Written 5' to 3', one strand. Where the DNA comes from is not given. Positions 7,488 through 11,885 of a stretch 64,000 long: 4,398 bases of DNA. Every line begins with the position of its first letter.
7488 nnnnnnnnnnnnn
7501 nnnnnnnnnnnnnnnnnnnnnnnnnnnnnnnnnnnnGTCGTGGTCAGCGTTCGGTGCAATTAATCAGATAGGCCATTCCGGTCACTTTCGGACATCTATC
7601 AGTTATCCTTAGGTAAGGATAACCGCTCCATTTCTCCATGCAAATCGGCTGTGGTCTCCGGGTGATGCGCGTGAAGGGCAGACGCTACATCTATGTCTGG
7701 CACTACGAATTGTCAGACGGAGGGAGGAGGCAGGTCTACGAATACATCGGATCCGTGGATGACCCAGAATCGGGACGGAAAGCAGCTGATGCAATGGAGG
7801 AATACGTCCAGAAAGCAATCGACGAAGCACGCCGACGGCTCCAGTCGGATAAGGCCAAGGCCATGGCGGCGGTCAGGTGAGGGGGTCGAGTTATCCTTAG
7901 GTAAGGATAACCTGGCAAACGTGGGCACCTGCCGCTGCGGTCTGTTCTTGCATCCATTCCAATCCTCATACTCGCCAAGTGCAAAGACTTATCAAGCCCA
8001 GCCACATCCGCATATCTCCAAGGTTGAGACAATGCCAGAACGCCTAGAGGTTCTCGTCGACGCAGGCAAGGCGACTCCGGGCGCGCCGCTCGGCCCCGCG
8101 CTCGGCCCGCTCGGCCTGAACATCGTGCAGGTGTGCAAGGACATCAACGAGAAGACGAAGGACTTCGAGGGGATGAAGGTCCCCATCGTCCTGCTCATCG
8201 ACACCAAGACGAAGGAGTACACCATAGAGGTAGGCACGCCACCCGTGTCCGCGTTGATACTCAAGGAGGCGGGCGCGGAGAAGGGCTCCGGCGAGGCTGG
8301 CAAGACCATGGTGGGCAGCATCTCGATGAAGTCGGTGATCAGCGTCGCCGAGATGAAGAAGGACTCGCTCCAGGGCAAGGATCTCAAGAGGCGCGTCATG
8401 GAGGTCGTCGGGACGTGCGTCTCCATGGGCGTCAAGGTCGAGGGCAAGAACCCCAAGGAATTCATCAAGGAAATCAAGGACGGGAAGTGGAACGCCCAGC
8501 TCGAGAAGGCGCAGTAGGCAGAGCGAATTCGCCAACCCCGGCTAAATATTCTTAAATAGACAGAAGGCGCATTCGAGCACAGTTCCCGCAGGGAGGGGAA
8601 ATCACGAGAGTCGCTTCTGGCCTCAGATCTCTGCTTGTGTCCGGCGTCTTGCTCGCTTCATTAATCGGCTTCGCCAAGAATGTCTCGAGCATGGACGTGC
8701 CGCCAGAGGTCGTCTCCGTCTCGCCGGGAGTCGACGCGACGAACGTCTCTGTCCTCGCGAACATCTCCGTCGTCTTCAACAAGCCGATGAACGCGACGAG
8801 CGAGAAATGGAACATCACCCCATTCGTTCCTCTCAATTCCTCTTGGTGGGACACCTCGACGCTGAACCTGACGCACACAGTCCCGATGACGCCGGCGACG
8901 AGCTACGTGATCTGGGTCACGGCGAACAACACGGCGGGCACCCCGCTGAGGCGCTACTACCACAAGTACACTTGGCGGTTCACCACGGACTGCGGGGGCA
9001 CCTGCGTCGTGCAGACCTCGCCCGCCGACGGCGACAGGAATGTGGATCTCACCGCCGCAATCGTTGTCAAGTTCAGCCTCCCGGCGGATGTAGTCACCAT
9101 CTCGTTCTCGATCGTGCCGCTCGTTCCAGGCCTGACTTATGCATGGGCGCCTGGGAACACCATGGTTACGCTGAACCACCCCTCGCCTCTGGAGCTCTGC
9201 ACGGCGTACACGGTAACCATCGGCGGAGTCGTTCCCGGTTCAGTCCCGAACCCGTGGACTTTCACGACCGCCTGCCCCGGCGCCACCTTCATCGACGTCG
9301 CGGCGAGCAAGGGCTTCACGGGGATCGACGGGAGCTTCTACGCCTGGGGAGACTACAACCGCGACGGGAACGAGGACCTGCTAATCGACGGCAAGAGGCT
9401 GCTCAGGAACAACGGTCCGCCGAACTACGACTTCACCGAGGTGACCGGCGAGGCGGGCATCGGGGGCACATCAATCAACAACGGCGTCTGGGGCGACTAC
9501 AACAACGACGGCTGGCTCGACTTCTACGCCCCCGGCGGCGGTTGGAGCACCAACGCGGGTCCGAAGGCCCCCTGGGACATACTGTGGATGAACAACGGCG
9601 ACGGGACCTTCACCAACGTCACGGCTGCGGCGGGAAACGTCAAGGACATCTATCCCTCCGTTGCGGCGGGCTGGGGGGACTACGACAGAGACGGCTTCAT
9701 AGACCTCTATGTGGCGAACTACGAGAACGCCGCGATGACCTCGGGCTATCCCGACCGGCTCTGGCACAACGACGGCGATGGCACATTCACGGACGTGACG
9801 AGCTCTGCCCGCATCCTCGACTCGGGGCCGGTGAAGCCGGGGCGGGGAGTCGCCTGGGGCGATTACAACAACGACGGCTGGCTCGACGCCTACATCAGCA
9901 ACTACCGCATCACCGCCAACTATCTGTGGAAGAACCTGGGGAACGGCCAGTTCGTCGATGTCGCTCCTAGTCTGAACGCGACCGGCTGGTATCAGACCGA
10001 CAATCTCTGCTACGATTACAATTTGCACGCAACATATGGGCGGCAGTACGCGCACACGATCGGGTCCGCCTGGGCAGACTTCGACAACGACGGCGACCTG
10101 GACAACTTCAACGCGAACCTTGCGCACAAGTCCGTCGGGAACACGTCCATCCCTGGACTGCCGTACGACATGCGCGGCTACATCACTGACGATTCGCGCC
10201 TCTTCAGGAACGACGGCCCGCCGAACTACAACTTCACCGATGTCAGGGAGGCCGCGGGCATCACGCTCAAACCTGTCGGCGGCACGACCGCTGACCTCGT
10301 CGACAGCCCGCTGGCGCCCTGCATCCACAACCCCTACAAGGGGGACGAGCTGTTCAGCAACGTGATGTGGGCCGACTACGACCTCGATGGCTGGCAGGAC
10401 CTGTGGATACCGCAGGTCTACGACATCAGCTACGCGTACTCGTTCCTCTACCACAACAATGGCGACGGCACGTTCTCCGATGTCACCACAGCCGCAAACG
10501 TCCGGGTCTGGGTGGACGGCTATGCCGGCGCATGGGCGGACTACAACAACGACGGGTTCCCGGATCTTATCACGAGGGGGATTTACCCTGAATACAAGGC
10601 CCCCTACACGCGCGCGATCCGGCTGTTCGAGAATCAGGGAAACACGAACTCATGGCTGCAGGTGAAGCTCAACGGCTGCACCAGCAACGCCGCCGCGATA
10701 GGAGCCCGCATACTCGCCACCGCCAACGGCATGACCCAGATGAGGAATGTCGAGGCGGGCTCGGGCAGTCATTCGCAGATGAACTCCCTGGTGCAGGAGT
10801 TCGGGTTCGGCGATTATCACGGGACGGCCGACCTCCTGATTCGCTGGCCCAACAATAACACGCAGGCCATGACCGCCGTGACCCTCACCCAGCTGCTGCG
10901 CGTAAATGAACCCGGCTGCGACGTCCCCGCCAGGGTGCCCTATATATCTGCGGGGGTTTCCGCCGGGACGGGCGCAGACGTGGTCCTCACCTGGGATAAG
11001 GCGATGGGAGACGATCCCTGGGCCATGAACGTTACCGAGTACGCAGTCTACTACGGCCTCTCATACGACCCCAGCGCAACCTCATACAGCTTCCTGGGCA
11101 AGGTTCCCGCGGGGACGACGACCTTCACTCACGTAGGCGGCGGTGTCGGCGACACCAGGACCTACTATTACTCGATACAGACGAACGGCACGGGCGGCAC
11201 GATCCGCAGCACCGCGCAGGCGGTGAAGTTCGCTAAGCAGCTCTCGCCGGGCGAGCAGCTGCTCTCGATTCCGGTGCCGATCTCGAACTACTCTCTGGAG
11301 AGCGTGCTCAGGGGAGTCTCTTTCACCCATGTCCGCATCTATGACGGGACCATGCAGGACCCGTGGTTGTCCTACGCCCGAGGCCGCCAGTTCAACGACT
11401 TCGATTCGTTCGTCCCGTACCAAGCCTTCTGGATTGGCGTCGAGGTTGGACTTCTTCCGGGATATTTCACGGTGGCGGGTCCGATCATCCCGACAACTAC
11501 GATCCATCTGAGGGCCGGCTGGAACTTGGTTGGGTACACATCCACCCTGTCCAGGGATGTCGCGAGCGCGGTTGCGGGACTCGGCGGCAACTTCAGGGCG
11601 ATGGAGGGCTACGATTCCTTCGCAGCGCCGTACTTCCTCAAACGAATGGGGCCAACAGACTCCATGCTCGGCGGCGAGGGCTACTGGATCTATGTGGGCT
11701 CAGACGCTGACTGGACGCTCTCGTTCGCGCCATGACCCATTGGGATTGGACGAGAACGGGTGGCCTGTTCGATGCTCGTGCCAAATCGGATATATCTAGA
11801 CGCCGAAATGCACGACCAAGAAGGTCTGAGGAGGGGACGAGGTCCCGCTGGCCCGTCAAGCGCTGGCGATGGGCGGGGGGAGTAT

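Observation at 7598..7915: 80-aa ORF bracketed by identical 24-bp palindromes, inserted inside the conserved secE-spt5-rpl11 cluster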

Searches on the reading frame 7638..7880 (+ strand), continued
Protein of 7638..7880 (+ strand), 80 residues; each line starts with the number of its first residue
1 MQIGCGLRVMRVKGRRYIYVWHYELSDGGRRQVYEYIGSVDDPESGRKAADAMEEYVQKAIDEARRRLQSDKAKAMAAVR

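Call 53: search_solved_structures(query=A3, max_evalue=10)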
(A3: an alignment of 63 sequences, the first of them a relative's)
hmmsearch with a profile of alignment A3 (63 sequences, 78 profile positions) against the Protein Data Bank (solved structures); distinct sequences matched with E-value up to 10: 7.
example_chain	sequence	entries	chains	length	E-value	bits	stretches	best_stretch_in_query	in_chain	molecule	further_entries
5opt_k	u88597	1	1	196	0.068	16.7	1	18-67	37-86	40S ribosomal protein S17, putative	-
8znl_A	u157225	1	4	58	0.36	14.4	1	40-73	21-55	PD-L1 de novo binder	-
9r2r_A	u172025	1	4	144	0.79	13.3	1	27-76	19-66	M7r1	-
36qu_H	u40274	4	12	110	1.5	12.4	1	41-73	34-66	V-type proton ATPase subunit G1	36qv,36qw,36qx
5lec_A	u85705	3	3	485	2.6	11.6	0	27-73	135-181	DDD_D12_12_D12_12_D12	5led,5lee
36hb_C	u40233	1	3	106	3.7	11.1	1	29-76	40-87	CAM1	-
9dtr_D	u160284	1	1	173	7.7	10.1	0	26-71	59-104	Protein FYV6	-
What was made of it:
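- Tried and rejected: PDB by sequence: nothing (call 53).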

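Call 55: search_protein_families(library=ncbifam, proteins=[P0001, P0010, P0017, P0061, P0051, P0096, P0104], max_evalue=1)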
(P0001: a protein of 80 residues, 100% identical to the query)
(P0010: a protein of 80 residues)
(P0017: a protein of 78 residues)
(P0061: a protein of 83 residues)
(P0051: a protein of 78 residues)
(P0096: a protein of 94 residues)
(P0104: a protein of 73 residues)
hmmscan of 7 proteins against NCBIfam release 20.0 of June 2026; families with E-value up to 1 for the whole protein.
P0001 (80 aa): 0 families

P0010 (80 aa): 0 families

P0017 (78 aa): 0 families

P0061 (83 aa): 0 families

P0051 (78 aa): 0 families

P0096 (94 aa): 2 families
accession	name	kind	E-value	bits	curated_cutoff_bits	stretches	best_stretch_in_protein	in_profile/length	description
NF047613.1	LIC11625_fam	exception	0.096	12.5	160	1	37-93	32-87/140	LIC11625 family surface-exposed protein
NF043076.1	PHA_gran_PhaM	subfamily_domain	0.16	11.5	38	1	68-78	11-21/52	PhaM family polyhydroxyalkanoate granule multifunctional regulatory protein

P0104 (73 aa): 0 families

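Call 56: search_protein_families(library=phrogs, proteins=[P0001, P0010, P0017, P0061, P0051, P0096, P0104], max_evalue=1)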
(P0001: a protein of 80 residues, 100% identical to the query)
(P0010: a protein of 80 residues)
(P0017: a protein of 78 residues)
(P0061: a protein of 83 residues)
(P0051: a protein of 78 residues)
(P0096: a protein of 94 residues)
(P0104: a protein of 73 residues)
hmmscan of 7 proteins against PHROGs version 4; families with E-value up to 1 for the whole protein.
P0001 (80 aa): 0 families

P0010 (80 aa): 0 families

P0017 (78 aa): 1 family
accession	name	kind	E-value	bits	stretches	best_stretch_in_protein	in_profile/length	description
phrog_38562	-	unknown function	0.32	11.2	1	43-65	9-31/257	-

P0061 (83 aa): 1 family
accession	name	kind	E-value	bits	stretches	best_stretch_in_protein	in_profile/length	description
phrog_22914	-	unknown function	0.085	13.6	1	56-80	3-27/54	-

P0051 (78 aa): 0 families

P0096 (94 aa): 2 families
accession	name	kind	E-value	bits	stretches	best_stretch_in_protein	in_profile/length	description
phrog_5127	-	integration and excision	0.091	13.2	1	17-54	15-55/355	integrase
phrog_6320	-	tail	0.43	10.3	1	16-76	670-721/745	tail fiber protein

P0104 (73 aa): 1 family
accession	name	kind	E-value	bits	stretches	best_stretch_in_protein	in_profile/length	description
phrog_5462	-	unknown function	0.11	14.4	1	5-61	42-99/108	-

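Call 59: fold_search(model_id=the predicted structure, library=viral)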
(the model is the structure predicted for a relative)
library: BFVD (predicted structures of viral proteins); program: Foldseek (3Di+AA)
matches with E <= 10: 1558; with E <= 0.001: 0
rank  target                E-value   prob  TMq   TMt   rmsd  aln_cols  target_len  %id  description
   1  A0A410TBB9            1.5e-02  1.00  0.48  0.32   4.4        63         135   13  Uncharacterized protein [Gordonia phage Rickmore]
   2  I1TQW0                2.6e-02  1.00  0.56  0.43   3.8        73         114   23  (no name in the UniProt tables at hand)
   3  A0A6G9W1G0            3.0e-02  0.91  0.36  0.31   7.0        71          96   15  (no name in the UniProt tables at hand)
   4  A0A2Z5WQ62            5.4e-02  1.00  0.41  0.10   2.3        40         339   28  (no name in the UniProt tables at hand)
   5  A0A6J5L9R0            5.4e-02  0.82  0.34  0.32   4.3        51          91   20  Uncharacterized protein [uncultured Caudovirales phage]
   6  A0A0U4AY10            6.1e-02  0.96  0.46  0.29   9.7        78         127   12  (no name in the UniProt tables at hand)
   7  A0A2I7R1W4            7.4e-02  0.57  0.29  0.31   8.5        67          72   16  (no name in the UniProt tables at hand)
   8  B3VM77                7.9e-02  0.92  0.49  0.35   8.7        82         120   16  Uncharacterized protein [Mycobacterium phage Predator]
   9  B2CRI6                7.9e-02  0.89  0.40  0.37   6.5        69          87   13  Uncharacterized protein [Betalipothrixvirus uzonense]
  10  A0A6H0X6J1            9.0e-02  0.51  0.31  0.36  14.9        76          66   17  Uncharacterized protein [Bacillus phage Izhevsk]
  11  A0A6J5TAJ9            9.6e-02  0.77  0.36  0.24   4.2        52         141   17  Uncharacterized protein [uncultured Caudovirales phage]
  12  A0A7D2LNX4            9.6e-02  0.57  0.30  0.32   9.6        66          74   18  Uncharacterized protein [Stenotrophomonas phage vB_SmaS_BUCT548]
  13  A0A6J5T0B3            1.0e-01  0.75  0.37  0.32   4.3        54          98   15  Uncharacterized protein [uncultured Caudovirales phage]
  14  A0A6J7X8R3            1.0e-01  0.47  0.28  0.34   8.8        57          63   21  Uncharacterized protein [uncultured Caudovirales phage]
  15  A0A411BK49            1.1e-01  0.97  0.59  0.47   4.5        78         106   14  (no name in the UniProt tables at hand)
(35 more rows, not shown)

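Call 70: find_encoding_contigs(protein=P0051, flank=1500, max_places=2)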
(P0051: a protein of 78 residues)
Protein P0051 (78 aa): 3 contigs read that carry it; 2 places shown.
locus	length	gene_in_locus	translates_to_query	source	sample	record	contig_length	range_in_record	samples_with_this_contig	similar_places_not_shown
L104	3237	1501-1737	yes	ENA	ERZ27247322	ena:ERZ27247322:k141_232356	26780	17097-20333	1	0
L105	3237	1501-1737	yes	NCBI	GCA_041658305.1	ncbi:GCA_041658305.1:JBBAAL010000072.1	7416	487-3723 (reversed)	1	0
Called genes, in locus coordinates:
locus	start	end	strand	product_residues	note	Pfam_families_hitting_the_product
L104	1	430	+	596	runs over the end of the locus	PF13522:GATase_6, PF13537:GATase_7, PF01380:SIS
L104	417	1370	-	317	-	PF00892:EamA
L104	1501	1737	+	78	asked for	-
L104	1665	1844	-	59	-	-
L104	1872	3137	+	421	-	PF13393:tRNA-synt_His, PF00587:tRNA-synt_2b, PF03129:HGTP_anticodon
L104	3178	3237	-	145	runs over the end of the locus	PF00293:NUDIX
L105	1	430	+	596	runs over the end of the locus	PF13522:GATase_6, PF13537:GATase_7, PF01380:SIS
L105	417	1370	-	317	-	PF00892:EamA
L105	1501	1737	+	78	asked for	-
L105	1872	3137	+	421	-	PF13393:tRNA-synt_His, PF00587:tRNA-synt_2b, PF03129:HGTP_anticodon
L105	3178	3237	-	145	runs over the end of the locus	PF00293:NUDIX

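Call 71: find_encoding_contigs(protein=P0117, flank=1500, max_places=2)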
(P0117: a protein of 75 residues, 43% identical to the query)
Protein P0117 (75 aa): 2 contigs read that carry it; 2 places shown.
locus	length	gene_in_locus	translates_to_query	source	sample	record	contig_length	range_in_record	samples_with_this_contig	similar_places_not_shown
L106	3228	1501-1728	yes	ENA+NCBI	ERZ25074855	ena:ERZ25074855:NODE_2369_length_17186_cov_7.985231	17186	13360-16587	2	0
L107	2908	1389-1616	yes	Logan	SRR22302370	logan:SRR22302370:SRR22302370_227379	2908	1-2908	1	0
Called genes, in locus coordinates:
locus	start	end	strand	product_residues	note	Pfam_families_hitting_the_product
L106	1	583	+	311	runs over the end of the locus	PF02881:SRP54_N, PF13401:AAA_22 (faint), PF00448:SRP54, PF13604:AAA_30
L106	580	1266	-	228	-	PF00535:Glycos_transf_2, PF10111:Glyco_tranf_2_2 (weak), PF13641:Glyco_tranf_2_3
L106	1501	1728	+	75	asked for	-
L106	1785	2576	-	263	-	PF00535:Glycos_transf_2, PF10111:Glyco_tranf_2_2, PF13641:Glyco_tranf_2_3, PF13632:Glyco_trans_2_3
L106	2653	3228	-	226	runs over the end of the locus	PF02811:PHP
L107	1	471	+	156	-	?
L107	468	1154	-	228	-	PF00535:Glycos_transf_2, PF10111:Glyco_tranf_2_2 (weak), PF13641:Glyco_tranf_2_3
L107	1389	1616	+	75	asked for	-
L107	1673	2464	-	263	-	PF00535:Glycos_transf_2, PF10111:Glyco_tranf_2_2, PF13641:Glyco_tranf_2_3, PF13632:Glyco_trans_2_3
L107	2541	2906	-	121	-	?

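Call 72: find_encoding_contigs(protein=P0133, flank=1500, max_places=2)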
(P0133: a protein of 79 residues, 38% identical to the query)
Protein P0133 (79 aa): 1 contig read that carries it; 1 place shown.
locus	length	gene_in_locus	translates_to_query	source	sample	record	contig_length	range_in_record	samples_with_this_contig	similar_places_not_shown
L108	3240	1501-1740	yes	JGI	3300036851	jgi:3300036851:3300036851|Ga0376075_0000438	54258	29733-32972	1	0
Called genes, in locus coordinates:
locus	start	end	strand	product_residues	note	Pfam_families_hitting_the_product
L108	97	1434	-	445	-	PF00152:tRNA-synt_2 (faint), PF13393:tRNA-synt_His, PF00587:tRNA-synt_2b, PF03129:HGTP_anticodon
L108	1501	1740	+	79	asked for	-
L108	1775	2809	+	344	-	PF00892:EamA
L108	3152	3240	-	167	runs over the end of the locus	-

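Call 88: list_cluster_members(proteins=[P0001, P0108])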
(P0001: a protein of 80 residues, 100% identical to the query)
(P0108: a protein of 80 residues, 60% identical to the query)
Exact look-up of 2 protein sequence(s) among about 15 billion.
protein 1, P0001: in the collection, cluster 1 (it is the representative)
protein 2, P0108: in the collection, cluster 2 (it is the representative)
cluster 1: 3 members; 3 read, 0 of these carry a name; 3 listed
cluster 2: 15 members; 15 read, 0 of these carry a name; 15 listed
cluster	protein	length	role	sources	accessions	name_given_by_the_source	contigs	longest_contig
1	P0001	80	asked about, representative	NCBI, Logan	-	-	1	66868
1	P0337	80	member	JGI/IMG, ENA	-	-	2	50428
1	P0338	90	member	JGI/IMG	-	-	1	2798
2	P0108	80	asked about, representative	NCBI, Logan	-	-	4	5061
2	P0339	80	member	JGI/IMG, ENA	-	-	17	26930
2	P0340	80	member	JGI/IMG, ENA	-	-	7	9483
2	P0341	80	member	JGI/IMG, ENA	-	-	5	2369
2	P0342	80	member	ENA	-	-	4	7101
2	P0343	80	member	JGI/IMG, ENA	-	-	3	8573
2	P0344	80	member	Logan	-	-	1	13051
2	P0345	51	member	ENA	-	-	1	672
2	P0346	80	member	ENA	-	-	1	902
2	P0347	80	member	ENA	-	-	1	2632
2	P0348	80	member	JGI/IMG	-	-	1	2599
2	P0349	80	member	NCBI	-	-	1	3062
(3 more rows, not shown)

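Call 89: find_encoding_contigs(protein=P0001, flank=500, max_places=2)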
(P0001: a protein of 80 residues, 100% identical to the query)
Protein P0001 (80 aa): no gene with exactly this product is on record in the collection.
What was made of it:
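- Tried and rejected: Tracing the source record of the window through P0001: failed (calls 88, 89).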

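Call 104: search_protein_families(library=pfam, proteins=[L001:4016-4663:+], max_evalue=0.01)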
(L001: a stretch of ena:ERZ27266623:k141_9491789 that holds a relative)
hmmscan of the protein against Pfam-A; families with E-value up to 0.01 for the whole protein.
L001:4016-4663:+ (215 aa): 0 families

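Call 105: search_dna_similar(query=P0001, collection=plasmids, mode=protein, max_evalue=0.01, max_rows=5)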
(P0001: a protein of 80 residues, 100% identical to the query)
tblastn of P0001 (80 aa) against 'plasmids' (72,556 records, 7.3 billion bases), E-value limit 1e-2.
No match.

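Call 106: search_dna_similar(query=P0001, collection=phages, mode=protein, max_evalue=0.01, max_rows=5)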
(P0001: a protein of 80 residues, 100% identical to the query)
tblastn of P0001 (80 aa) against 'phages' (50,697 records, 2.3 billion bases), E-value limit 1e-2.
No match.

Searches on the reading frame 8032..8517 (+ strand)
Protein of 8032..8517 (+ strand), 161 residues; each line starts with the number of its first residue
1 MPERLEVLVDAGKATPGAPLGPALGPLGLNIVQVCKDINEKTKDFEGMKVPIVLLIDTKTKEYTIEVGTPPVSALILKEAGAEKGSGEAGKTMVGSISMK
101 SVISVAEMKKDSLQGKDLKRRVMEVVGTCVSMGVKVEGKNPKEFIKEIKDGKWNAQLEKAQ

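Call 7: search_protein_families(library=pfam, proteins=[window:8032-8517:+], max_evalue=1)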
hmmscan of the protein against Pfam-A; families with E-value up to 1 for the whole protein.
window:8032-8517:+ (161 aa): 3 families
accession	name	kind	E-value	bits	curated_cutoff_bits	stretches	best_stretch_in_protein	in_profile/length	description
PF03946.19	Ribosomal_L11_N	-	2.1e-24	85.5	32.9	1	6-61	2-56/58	Ribosomal protein L11, N-terminal domain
PF00298.24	Ribosomal_L11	-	2.1e-22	79.8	21.4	1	69-136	2-69/69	Ribosomal protein L11, RNA binding domain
PF25599.1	Ephrin_CRD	-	0.11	12.9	27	1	120-156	20-53/59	Ephrin cysteine rich domain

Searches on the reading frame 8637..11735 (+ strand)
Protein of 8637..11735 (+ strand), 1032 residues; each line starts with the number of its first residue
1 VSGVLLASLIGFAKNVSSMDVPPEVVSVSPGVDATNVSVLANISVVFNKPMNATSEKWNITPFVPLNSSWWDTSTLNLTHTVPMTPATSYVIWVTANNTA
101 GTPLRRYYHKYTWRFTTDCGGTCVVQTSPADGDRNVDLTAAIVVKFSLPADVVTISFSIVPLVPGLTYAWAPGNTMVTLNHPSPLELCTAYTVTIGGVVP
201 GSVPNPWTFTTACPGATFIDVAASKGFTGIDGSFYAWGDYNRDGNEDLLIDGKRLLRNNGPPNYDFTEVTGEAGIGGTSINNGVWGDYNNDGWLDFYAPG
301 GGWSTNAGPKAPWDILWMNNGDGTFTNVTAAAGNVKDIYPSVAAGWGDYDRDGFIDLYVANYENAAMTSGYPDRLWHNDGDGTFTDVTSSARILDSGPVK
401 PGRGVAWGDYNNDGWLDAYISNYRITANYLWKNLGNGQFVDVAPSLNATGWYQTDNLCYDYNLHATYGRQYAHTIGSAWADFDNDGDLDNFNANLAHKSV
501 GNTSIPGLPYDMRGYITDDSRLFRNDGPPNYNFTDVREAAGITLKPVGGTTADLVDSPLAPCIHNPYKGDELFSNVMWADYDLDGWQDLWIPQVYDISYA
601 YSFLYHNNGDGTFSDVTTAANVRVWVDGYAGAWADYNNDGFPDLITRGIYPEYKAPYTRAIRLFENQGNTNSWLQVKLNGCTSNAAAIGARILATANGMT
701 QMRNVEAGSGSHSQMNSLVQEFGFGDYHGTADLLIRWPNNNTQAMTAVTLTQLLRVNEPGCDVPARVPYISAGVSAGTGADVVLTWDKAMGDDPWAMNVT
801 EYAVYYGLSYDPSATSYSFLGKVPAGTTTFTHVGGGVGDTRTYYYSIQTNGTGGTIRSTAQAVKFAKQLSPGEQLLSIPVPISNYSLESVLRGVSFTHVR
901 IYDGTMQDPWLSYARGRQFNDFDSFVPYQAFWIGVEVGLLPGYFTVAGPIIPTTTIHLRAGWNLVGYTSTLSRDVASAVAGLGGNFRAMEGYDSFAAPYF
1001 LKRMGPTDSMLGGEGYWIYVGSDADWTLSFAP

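Call 104: search_protein_families(library=pfam, proteins=[window:8637-11735:+], max_evalue=0.01)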
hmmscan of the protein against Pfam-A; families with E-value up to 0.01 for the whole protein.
window:8637-11735:+ (1032 aa): 4 families
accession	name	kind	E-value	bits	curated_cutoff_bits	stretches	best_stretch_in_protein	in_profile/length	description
PF13517.12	FG-GAP_3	-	4.6e-27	94.8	26.9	5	348-419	1-60/61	FG-GAP-like repeat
PF13205.12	Big_5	-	8.5e-19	68.7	23.6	2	21-117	3-105/105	Bacterial Ig-like domain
PF01839.29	FG-GAP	-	1.7e-10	40.9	22.1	1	628-646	2-20/37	FG-GAP repeat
PF07593.17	UnbV_ASPIC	-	2e-10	40.8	23.4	1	687-754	1-67/68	ASPIC and UnbV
